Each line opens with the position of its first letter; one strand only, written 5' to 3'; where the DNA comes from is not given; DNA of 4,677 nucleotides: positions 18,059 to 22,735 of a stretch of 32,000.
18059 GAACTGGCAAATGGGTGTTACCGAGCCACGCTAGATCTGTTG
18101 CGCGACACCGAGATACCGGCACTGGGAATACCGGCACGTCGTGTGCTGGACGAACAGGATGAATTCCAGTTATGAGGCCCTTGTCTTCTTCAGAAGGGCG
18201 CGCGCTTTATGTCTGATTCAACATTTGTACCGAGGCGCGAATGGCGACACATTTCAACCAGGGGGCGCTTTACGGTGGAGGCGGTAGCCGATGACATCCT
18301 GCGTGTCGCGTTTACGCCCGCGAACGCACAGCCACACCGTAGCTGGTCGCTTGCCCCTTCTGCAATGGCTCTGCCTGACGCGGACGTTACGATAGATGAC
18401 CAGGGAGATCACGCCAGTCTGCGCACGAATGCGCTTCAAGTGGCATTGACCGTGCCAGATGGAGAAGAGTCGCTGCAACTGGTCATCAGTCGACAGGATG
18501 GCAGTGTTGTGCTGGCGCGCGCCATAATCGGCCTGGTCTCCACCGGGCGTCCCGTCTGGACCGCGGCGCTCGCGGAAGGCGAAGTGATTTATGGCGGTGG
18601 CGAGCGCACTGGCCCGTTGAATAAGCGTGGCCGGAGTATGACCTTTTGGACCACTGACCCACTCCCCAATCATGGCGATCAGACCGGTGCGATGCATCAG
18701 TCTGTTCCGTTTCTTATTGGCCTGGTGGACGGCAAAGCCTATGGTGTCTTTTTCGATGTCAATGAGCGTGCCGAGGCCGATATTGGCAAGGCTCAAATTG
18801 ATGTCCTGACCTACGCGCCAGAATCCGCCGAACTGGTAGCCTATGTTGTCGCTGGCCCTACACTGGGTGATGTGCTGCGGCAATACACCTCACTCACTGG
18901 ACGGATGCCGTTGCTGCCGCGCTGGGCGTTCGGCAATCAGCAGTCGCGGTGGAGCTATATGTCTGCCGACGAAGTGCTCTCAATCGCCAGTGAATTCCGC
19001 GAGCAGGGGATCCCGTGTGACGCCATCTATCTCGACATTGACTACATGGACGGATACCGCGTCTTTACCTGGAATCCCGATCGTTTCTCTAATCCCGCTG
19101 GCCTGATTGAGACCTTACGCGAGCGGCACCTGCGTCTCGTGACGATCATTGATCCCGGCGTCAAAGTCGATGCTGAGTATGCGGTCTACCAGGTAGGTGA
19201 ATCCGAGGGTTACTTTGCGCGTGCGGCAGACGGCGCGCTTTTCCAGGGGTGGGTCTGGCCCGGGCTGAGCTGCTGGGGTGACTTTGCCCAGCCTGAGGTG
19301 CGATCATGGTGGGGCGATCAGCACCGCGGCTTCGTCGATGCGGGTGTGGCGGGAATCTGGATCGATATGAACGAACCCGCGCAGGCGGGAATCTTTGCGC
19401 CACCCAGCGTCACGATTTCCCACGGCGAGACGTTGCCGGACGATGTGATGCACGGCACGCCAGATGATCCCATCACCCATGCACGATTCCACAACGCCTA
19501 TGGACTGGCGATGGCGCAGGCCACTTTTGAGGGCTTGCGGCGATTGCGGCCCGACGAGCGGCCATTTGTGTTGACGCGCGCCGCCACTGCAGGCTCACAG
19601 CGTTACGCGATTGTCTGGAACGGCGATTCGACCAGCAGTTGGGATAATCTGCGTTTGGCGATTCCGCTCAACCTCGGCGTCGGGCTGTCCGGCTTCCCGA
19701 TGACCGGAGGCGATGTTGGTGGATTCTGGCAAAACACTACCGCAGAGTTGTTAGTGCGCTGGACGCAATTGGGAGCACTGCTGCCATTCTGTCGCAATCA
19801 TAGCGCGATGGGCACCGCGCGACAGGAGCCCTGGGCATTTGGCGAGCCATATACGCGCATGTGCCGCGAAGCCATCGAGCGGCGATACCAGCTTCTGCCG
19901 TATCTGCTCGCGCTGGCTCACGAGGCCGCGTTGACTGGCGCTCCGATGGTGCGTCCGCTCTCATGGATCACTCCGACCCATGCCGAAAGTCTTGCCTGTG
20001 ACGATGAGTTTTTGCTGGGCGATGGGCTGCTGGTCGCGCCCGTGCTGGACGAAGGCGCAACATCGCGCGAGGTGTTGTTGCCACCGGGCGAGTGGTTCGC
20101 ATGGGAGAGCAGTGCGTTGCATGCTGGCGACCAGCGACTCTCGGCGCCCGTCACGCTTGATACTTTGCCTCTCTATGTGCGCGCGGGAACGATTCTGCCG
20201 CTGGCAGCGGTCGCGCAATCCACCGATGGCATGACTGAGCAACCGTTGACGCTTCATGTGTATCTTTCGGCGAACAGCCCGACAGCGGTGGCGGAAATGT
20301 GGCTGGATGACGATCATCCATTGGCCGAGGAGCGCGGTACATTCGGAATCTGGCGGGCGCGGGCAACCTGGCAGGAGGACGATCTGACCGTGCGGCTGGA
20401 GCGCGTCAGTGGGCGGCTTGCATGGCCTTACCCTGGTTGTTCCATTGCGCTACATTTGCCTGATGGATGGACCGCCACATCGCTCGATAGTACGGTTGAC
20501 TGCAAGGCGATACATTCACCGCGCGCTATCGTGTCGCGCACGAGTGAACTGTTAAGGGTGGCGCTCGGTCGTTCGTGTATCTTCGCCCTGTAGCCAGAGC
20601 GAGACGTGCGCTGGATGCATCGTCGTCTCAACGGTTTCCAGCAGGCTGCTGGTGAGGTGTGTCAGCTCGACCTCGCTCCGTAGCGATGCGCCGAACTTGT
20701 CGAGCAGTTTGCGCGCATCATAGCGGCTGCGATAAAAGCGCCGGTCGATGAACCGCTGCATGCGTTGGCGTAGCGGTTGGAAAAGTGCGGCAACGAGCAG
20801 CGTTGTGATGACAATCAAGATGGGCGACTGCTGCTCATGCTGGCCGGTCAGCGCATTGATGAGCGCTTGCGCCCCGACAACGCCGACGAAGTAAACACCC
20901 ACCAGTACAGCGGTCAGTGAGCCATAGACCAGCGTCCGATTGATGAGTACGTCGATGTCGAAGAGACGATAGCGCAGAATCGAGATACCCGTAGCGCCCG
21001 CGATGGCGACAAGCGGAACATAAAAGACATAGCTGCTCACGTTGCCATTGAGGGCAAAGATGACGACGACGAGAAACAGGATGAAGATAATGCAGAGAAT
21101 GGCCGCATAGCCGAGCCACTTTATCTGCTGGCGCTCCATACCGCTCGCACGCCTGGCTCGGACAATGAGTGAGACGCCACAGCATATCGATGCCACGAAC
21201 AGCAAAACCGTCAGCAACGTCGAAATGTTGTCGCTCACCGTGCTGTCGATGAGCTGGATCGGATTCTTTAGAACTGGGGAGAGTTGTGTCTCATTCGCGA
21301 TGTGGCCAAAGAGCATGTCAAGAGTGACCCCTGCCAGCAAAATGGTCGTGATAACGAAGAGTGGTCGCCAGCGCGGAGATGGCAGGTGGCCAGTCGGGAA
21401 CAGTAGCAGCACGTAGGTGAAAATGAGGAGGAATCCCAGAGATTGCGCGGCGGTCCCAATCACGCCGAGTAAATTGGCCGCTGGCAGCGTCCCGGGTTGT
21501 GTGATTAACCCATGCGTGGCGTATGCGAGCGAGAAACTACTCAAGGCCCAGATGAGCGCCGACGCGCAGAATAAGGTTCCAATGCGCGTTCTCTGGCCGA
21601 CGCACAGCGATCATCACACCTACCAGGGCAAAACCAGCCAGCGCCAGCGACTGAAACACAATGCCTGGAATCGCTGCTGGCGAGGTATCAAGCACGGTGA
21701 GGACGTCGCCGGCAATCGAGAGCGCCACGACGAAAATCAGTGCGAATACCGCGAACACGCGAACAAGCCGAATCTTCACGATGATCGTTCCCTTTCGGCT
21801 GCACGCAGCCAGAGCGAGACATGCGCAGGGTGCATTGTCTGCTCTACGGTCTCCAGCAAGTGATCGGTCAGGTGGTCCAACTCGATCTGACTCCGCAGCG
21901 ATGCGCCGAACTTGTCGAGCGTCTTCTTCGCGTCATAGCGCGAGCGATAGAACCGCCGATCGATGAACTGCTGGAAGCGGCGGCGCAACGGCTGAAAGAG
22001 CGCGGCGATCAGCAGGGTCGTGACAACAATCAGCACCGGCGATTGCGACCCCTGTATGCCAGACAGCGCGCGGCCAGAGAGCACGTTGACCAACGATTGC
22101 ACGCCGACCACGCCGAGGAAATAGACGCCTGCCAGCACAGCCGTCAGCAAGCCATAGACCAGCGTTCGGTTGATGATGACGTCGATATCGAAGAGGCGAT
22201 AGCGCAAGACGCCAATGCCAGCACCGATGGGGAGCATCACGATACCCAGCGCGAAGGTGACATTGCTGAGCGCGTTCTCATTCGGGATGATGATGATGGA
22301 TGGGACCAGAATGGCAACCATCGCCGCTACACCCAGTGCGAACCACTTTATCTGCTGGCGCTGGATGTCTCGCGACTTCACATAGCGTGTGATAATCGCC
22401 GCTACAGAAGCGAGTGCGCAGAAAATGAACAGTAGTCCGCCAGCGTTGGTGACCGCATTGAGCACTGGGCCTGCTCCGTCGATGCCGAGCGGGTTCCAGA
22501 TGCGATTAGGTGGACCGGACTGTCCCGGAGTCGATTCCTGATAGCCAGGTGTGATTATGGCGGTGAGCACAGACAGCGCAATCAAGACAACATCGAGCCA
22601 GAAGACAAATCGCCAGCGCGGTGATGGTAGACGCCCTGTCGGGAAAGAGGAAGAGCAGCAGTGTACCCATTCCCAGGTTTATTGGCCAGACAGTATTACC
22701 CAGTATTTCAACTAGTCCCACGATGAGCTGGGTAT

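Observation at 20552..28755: Sigma-less partner-switching cluster built from three consecutive paralogue pairs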

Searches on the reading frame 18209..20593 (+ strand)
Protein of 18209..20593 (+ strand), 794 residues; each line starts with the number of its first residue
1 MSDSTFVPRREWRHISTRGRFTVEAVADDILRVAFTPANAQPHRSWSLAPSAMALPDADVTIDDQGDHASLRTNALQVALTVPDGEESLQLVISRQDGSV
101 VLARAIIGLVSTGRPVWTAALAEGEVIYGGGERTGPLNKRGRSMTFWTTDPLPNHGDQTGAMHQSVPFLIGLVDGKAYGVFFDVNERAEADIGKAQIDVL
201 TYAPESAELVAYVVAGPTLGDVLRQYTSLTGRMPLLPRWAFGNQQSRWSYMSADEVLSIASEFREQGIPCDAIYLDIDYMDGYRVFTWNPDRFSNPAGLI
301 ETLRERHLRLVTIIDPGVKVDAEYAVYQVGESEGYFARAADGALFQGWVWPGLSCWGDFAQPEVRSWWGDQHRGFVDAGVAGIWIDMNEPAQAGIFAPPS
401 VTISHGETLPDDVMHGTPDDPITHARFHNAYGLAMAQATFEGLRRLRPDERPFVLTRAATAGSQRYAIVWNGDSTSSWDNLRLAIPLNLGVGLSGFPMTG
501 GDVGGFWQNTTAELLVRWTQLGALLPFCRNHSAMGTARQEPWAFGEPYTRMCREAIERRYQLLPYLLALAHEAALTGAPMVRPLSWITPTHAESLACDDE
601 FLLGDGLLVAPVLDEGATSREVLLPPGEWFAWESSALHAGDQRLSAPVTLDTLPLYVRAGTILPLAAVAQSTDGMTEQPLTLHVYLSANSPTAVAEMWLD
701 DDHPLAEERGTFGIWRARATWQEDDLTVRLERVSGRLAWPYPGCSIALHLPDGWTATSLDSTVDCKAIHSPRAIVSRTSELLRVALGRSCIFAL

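Call 46: search_protein_families(library=pfam, proteins=[window:18209-20593:+], max_evalue=0.001)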
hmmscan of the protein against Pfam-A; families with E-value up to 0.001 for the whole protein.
window:18209-20593:+ (794 aa): 3 families
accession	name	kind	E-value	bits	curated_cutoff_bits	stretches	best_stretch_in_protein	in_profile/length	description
PF01055.32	Glyco_hydro_31_2nd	-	2.1e-117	392.6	23.5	1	234-567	2-326/328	Glycosyl hydrolases family 31 TIM-barrel domain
PF13802.12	Gal_mutarotas_2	-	5.7e-25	89.1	27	1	21-187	2-180/184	Glycosyl hydrolase 31 N-terminal galactose mutarotase-like domain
PF21365.3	Glyco_hydro_31_3rd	-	1.1e-21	77.5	24.4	1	577-663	1-87/87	Glycosyl hydrolase family 31 C-terminal domain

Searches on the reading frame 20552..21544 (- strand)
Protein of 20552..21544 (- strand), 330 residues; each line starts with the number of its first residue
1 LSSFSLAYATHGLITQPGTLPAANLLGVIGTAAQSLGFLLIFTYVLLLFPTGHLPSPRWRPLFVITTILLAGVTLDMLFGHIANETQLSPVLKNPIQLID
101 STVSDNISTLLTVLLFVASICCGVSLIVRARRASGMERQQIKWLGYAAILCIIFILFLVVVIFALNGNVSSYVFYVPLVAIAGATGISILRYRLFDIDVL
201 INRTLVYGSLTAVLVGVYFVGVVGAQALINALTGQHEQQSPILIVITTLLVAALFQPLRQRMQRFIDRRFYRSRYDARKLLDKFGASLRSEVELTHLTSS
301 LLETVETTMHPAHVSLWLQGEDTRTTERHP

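Call 4: search_protein_families(library=pfam, proteins=[window:20552-21544:-], max_evalue=0.01)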
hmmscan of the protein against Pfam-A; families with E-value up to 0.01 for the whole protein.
window:20552-21544:- (330 aa): 0 families

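Call 6: search_protein_families(library=ncbifam, proteins=[window:20552-21544:-], max_evalue=0.1)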
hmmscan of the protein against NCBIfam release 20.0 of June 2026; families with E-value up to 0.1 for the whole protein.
window:20552-21544:- (330 aa): 1 family
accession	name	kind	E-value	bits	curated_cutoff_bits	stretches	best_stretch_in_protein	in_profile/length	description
TIGR02916.1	PEP_his_kin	equivalog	4.7e-10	38.7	300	1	109-324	126-350/679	XrtA/PEP-CTERM system histidine kinase PrsK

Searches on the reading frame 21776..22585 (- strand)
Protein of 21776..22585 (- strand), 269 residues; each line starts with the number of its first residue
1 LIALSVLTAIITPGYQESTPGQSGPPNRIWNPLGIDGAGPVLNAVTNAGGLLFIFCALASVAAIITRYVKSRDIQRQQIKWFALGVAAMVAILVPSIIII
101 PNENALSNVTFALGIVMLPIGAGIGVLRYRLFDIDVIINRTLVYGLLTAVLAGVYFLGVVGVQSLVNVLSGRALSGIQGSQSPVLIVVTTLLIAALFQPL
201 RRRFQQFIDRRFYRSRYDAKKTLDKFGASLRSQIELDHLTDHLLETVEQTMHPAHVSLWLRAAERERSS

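Call 4: search_protein_families(library=pfam, proteins=[window:21776-22585:-], max_evalue=0.01)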
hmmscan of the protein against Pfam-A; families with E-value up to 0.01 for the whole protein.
window:21776-22585:- (269 aa): 1 family
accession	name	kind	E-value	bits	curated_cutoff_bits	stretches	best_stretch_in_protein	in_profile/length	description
PF16927.11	HisKA_7TM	-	2e-06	28.3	28.6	1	51-134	141-222/224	N-terminal 7TM region of histidine kinase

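Call 6: search_protein_families(library=ncbifam, proteins=[window:21776-22585:-], max_evalue=0.1)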
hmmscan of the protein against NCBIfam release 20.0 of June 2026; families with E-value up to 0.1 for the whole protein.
window:21776-22585:- (269 aa): 1 family
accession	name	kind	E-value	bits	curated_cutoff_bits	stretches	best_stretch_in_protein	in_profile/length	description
TIGR02916.1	PEP_his_kin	equivalog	2.8e-09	36.1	300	1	124-265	210-349/679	XrtA/PEP-CTERM system histidine kinase PrsK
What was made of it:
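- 21776..23030 (-): Membrane protein 2. It is polytopic (about 9-10 hydrophobic segments) and has a conserved cytoplasmic tail ending ............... It is interrupted by a 1-nt frameshift near 22637-22647. PrsK-like membrane region, NCBIfam TIGR02916 positions 210-349 (call 6).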

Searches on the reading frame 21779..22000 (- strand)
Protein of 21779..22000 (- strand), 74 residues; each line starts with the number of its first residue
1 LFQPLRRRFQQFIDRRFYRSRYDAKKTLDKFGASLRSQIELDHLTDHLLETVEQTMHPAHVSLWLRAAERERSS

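Call 33: search_protein_families(library=pfam, proteins=[window:21779-22000:-], max_evalue=10)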
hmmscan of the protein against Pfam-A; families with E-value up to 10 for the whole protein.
seq(74 aa): 0 families
